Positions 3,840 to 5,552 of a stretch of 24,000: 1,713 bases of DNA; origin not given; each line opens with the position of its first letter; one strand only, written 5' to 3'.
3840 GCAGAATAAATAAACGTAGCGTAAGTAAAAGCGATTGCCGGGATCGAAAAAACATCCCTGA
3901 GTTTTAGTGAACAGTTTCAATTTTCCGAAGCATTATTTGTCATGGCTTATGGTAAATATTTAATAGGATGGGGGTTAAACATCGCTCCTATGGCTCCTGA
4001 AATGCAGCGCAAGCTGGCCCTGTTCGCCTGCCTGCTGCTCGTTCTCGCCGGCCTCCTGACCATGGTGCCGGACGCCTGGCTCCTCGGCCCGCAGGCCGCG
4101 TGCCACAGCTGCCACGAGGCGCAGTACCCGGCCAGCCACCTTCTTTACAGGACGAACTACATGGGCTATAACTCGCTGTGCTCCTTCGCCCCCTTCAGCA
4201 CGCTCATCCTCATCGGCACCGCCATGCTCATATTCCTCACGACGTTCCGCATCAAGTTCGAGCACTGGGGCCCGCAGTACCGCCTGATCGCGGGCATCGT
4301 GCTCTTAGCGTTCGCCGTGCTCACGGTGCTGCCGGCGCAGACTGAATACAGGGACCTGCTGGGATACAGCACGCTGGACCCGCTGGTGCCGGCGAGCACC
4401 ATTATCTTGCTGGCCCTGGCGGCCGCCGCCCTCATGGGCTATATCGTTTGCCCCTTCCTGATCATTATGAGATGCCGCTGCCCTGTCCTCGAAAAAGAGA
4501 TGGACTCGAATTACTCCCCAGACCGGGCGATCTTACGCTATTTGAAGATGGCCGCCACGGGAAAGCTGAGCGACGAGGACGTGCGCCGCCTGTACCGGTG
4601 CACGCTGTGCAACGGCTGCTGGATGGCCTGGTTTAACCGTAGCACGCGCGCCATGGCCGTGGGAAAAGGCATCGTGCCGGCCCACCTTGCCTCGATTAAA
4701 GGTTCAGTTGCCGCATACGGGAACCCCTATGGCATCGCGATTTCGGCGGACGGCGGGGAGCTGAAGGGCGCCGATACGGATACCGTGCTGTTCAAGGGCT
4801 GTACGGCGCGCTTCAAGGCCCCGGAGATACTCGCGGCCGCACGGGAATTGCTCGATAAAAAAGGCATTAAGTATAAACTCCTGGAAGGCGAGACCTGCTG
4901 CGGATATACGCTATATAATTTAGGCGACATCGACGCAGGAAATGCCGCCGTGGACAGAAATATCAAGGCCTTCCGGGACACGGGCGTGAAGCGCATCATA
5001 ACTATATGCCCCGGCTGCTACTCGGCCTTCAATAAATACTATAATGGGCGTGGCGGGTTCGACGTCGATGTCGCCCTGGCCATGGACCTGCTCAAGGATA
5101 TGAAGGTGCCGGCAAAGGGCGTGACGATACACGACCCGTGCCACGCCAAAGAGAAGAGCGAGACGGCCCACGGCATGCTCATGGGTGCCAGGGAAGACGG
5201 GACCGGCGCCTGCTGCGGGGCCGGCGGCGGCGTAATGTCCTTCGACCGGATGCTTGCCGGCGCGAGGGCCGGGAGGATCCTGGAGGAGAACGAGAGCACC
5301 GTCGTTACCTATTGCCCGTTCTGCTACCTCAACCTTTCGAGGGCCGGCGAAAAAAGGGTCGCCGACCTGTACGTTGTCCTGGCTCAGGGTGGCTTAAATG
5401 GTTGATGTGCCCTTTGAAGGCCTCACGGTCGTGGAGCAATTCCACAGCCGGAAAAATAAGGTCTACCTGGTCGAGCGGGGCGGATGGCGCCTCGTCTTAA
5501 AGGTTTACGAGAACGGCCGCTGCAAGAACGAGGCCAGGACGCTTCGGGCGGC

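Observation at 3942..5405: Fusion of a 4-TM module bearing an outside-facing CXXCH to an HdrD/DsrK-like double CCG domain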

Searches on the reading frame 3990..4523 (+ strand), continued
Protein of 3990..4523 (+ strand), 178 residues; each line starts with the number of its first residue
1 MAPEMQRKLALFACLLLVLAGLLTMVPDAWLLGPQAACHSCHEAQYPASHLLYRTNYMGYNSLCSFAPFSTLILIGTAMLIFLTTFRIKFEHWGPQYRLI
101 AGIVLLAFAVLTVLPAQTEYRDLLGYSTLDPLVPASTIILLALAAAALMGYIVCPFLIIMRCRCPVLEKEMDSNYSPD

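Call 76: fold_search(model_id=the predicted structure, library=pdb)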
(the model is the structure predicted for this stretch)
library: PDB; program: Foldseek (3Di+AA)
matches with E <= 10: 78; with E <= 0.001: 0
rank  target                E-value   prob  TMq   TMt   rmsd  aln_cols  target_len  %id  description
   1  7sa3_B                8.8e-01  0.11  0.23  0.12  11.7       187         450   15  Structure of a monomeric photosystem II core complex from a cyanobacterium acclimated to far-red light (released 2021-12-01)
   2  9lzj_U                1.1e+00  0.11  0.22  0.14  11.6       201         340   15  The PSI3-IsiA43 complex with a closed double ring of IsiA proteins bound to a trimeric PSI core (released 2025-12-31)
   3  6kif_1                1.3e+00  0.08  0.23  0.15  11.4       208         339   14  Structure of cyanobacterial photosystem I-IsiA-flavodoxin supercomplex (released 2020-02-12)
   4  7y3f_5                1.3e+00  0.07  0.21  0.14  12.5       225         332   13  Structure of the Anabaena PSI-monomer-IsiA supercomplex (released 2023-03-01)
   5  6nwa_Y                1.6e+00  0.07  0.20  0.12  12.3       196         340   17  The structure of the photosystem I IsiA super-complex (released 2019-05-29)
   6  7m94_A                1.9e+00  0.08  0.24  0.25  13.7       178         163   11  Bovine sigma-2 receptor bound to Roluperidone (released 2021-12-15)
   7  9lzj_S                2.0e+00  0.08  0.22  0.15  11.4       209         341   16  The PSI3-IsiA43 complex with a closed double ring of IsiA proteins bound to a trimeric PSI core (released 2025-12-31)
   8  9lzj_a                2.3e+00  0.08  0.23  0.15  11.6       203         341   15  The PSI3-IsiA43 complex with a closed double ring of IsiA proteins bound to a trimeric PSI core (released 2025-12-31)
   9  5ahu_B                2.4e+00  0.07  0.26  0.18  12.0       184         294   11  T. Brucei Farnesyl Diphosphate Synthase Complexed with Bisphosphonate BPH-1326 (released 2015-10-28)
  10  9v7t_b                2.4e+00  0.03  0.14  0.15  18.5       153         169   20  PSI-LHCE supercomplex from Euglena gracilis. (released 2026-04-01)
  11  2f94                  2.5e+00  0.12  0.32  0.18  11.9       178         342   13  Crystal structure of human FPPS in complex with ibandronate (released 2006-02-28)
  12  6nwa_g                2.7e+00  0.06  0.22  0.13  12.4       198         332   17  The structure of the photosystem I IsiA super-complex (released 2019-05-29)
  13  4i9l                  2.9e+00  0.06  0.18  0.05  19.6       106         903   13  Crystal structure of the D714A mutant of RB69 DNA polymerase (released 2013-10-09)
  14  6sxl_B                3.2e+00  0.08  0.19  0.13   9.9       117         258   15  Crystal structure of CrtE (released 2020-06-24)
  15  9lzj_X                3.2e+00  0.07  0.23  0.15  11.2       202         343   15  The PSI3-IsiA43 complex with a closed double ring of IsiA proteins bound to a trimeric PSI core (released 2025-12-31)
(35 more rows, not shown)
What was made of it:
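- On DsbD/CcdA or DsbB/VKOR thiol-disulfide membrane modules: Foldseek best E is 0.88 (call 76).
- Tried and rejected: Foldseek of the module alone against the PDB finds nothing (best E 0.88, call 76).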

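Call 79: find_encoding_contigs(protein=P0211, flank=3000, max_places=2)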
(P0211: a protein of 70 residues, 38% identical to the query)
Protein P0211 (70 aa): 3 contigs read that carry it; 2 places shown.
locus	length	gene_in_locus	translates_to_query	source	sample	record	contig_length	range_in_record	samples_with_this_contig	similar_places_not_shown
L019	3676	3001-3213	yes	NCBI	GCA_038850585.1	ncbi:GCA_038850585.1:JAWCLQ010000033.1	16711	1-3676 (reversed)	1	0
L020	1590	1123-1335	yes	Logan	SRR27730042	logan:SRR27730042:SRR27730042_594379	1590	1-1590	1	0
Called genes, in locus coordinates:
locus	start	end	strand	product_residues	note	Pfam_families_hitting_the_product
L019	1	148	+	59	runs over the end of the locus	-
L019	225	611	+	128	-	-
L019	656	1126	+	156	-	-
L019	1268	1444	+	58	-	-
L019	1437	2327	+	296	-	-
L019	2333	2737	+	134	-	-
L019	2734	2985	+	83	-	-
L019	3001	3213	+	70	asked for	-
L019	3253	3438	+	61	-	-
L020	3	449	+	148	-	?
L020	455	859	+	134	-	-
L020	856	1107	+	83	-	-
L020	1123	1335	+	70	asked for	-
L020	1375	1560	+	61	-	-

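Call 80: find_encoding_contigs(protein=P0175, flank=3000, max_places=2)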
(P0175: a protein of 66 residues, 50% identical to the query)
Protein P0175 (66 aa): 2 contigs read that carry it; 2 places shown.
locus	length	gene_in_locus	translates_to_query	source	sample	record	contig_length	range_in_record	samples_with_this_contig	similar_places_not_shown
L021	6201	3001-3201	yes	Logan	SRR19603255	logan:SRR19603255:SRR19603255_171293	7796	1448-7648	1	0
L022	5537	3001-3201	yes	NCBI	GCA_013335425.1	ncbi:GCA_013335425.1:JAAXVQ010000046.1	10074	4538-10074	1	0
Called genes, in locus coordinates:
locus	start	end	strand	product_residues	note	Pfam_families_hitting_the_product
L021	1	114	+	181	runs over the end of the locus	-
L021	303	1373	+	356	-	PF14249:Tocopherol_cycl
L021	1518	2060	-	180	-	-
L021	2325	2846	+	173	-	-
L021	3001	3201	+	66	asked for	-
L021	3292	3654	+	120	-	-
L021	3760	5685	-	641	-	PF05359:DUF748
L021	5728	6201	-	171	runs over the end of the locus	PF09835:DUF2062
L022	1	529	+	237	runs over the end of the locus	PF09365:DUF2461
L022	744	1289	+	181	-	-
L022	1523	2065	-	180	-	-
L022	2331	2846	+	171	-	-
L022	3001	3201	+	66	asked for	-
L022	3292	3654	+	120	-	-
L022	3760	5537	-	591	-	?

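Call 81: find_encoding_contigs(protein=P0210, flank=3000, max_places=2)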
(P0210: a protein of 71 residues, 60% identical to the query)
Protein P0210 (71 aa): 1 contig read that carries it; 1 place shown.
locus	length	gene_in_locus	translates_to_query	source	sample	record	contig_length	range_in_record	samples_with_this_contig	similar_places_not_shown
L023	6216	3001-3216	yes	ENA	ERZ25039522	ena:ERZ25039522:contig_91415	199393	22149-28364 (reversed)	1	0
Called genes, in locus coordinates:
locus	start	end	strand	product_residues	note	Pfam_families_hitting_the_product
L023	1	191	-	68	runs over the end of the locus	-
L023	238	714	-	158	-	-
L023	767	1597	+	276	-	PF02668:TauD (weak)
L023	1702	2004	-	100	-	-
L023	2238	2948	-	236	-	PF07690:MFS_1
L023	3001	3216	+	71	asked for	-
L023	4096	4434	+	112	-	-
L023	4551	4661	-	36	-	-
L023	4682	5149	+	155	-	-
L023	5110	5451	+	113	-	-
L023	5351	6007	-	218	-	-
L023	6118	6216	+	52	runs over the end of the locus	-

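Call 82: search_protein_families(library=pfam, proteins=[L021:2325-2843:+, L021:3292-3651:+, L019:2734-2982:+, L019:2333-2734:+, L019:1437-2324:+, L019:3253-3435:+, L011:3645-4001:+, L023:4096-4431:+, L014:3018-3497:+], max_evalue=0.1)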
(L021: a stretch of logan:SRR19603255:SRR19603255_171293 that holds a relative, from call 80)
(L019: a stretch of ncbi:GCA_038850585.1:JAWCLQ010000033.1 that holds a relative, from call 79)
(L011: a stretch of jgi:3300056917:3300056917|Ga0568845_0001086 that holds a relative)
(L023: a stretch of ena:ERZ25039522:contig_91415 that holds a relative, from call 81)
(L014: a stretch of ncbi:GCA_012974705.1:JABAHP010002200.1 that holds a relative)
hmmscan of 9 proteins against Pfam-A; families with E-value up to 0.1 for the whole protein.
L021:2325-2843:+ (173 aa): 1 family
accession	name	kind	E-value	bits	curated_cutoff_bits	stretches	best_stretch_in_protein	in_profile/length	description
PF05423.18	Mycobact_memb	-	0.00057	20.3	21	1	81-161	51-125/139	Mycobacterium membrane protein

L021:3292-3651:+ (120 aa): 0 families

L019:2734-2982:+ (83 aa): 0 families

L019:2333-2734:+ (134 aa): 2 families
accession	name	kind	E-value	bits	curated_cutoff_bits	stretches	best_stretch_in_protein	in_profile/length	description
PF24655.1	DUF7645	-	0.0091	16.4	27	1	13-39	19-45/62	Domain of unknown function (DUF7645)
PF25546.1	DUF7925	-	0.028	14.7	26.5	1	10-64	102-155/185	Domain of unknown function (DUF7925)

L019:1437-2324:+ (296 aa): 7 families
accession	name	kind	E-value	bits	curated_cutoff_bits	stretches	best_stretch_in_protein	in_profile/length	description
PF08614.16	ATG16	-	0.00011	22.9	33.7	1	17-99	75-159/200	Autophagy protein 16 (ATG16)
PF15905.10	HMMR_N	-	0.034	14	30.1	0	117-193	151-228/330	Hyaluronan mediated motility receptor N-terminal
PF14362.11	DUF4407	-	0.037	13.8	31.3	0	43-192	125-248/297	Domain of unknown function (DUF4407)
PF01519.22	DUF16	-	0.039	14.9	40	0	62-100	33-71/104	Protein of unknown function DUF16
PF16673.10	TRAF_BIRC3_bd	-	0.046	13.9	30.5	0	74-136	1-63/64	TNF receptor-associated factor BIRC3 binding domain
PF05911.16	FPP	-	0.05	12.3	40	0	26-98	697-769/871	Filament-like plant protein, long coiled-coil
PF08354.15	Fas1-AflB-like_hel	-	0.093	12.1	25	0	60-108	137-182/353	Fatty acid synthase subunit beta/Fas1-like, helical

L019:3253-3435:+ (61 aa): 0 families

L011:3645-4001:+ (119 aa): 1 family
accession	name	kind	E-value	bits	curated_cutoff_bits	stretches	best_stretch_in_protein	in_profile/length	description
PF11314.13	DUF3117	-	0.046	14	25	0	57-80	20-43/50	Protein of unknown function (DUF3117)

L023:4096-4431:+ (112 aa): 1 family
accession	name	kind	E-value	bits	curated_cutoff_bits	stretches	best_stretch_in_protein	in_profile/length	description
PF14116.11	YyzF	-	0.011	16.2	27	1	53-82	11-40/48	YyzF-like protein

L014:3018-3497:+ (160 aa): 7 families
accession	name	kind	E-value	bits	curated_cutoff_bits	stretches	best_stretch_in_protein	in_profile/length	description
PF01047.28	MarR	-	1.3e-12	47.8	24.6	1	35-92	1-58/59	MarR family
PF12802.13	MarR_2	-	4.6e-12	46.4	27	1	34-91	2-60/61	MarR family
PF13463.12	HTH_27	-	1.2e-06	29.1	22.2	1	42-101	8-68/68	Winged helix DNA-binding domain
PF22381.2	Staph_reg_Sar_Rot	-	2.3e-06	28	27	1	25-107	2-84/85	Transcriptional regulator SarA/Rot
PF13601.12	HTH_34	-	0.0022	18.5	27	1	40-113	3-77/80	Winged helix DNA-binding domain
PF13412.12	HTH_24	-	0.013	15.5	21.9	1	51-81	17-47/48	Winged helix-turn-helix DNA-binding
PF05044.18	HPD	-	0.06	13.6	25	1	105-149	49-94/154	Homeo-prospero domain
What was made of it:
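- Tried and rejected: Contexts of three further small-family members, which had only unannotated neighbours (calls 79-82).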

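Call 88: find_related_loci(query=A10, collection=metagenome_contigs, flank=2500)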
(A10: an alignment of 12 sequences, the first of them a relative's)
Query A10 (72 aa) in metagenome_contigs; peptide patterns used: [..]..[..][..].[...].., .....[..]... (x = any residue, [..] = any of these).
82 stretches matched a pattern; 25 encode a relative of the query (tblastn E <= 1e-3); 25 distinct loci.
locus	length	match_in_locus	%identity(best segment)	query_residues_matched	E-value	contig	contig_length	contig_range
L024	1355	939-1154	79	1-72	1e-35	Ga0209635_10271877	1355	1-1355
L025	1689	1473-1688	75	1-72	4e-32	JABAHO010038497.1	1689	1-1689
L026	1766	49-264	74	1-72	8e-32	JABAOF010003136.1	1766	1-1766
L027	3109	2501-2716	75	1-72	3e-30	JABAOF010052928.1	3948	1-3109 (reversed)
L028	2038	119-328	79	1-70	2e-30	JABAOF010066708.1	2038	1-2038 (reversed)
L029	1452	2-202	73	6-72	4e-29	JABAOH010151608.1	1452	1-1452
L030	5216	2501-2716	63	1-72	5e-26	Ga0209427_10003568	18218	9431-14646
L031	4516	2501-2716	61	1-72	7e-26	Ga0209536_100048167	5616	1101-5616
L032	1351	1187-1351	84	1-55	2e-25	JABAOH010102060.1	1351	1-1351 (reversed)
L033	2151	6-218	62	1-71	5e-25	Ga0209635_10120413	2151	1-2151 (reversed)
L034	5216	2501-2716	61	1-72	1e-24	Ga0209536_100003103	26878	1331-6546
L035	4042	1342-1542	54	1-68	1e-17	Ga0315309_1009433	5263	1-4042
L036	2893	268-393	76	31-72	2e-17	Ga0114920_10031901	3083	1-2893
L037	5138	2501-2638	59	12-57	2e-12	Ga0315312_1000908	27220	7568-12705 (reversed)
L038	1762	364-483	63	15-54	4e-11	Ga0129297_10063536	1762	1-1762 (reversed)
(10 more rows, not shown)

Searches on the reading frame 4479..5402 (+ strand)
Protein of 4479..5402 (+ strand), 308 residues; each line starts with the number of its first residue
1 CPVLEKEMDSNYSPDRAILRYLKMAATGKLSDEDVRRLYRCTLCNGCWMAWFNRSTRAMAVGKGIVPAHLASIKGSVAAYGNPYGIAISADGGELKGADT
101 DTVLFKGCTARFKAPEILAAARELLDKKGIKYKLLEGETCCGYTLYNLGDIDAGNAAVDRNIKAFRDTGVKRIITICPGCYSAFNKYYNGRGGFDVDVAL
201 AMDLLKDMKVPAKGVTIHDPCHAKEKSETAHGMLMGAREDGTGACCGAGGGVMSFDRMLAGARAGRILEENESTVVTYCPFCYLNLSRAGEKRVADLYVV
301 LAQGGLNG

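Call 54: search_solved_structures(query=window:4479-5402:+, max_evalue=0.001, show_alignments=2)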
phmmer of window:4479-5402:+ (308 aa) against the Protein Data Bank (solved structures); distinct sequences matched with E-value up to 0.001: 6.
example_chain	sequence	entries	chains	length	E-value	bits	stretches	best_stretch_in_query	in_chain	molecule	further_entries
8rvv_B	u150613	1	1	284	3.3e-12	49.3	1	103-184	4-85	H(2):CoB-CoM heterodisulfide,ferredoxin reductase subunit B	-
8rvu_b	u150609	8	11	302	4e-12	49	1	103-184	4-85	H(2):CoB-CoM heterodisulfide,ferredoxin reductase subunit B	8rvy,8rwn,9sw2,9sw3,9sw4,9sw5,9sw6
7bkb_B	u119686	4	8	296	1.6e-09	40.4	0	103-184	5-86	CoB--CoM heterodisulfide reductase subunit B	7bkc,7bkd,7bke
9ojn_A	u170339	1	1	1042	6.6e-09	38.5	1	103-287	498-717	Iron-sulfur-binding reductase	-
9sfi_C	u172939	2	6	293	4.5e-08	35.7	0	104-213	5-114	H(2)/formate:CoB-CoM heterodisulfide,ferredoxin reductase subunit B2 | Heterodisulfide reductase subunit B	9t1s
5odc_B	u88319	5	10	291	5.8e-08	35.4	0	104-184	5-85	Heterodisulfide reductase, subunit B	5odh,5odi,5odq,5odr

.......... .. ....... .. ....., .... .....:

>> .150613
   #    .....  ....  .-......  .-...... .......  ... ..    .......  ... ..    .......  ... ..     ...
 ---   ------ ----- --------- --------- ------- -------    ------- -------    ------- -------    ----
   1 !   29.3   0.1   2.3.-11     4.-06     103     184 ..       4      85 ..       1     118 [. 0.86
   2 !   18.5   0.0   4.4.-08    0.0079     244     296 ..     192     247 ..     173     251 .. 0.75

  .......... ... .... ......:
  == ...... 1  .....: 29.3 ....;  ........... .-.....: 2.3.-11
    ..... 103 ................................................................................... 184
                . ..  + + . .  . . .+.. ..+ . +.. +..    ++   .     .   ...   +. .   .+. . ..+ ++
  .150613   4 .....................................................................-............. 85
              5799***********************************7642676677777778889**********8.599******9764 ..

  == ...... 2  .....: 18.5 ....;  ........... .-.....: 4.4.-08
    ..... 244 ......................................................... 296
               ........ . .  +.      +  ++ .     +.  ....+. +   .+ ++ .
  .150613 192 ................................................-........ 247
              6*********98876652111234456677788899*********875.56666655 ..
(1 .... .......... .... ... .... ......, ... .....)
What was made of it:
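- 4785..5030 (+): CCG domain 1 (C287, C319-C320, C356, C359; spacing CX31CCX35CXXC). Aligns to HdrB residues 4-85 (call 54).
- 5124..5351 (+): CCG domain 2 (C400, C424-C425, C458, C461). Aligns to HdrB residues 192-247 (call 54).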
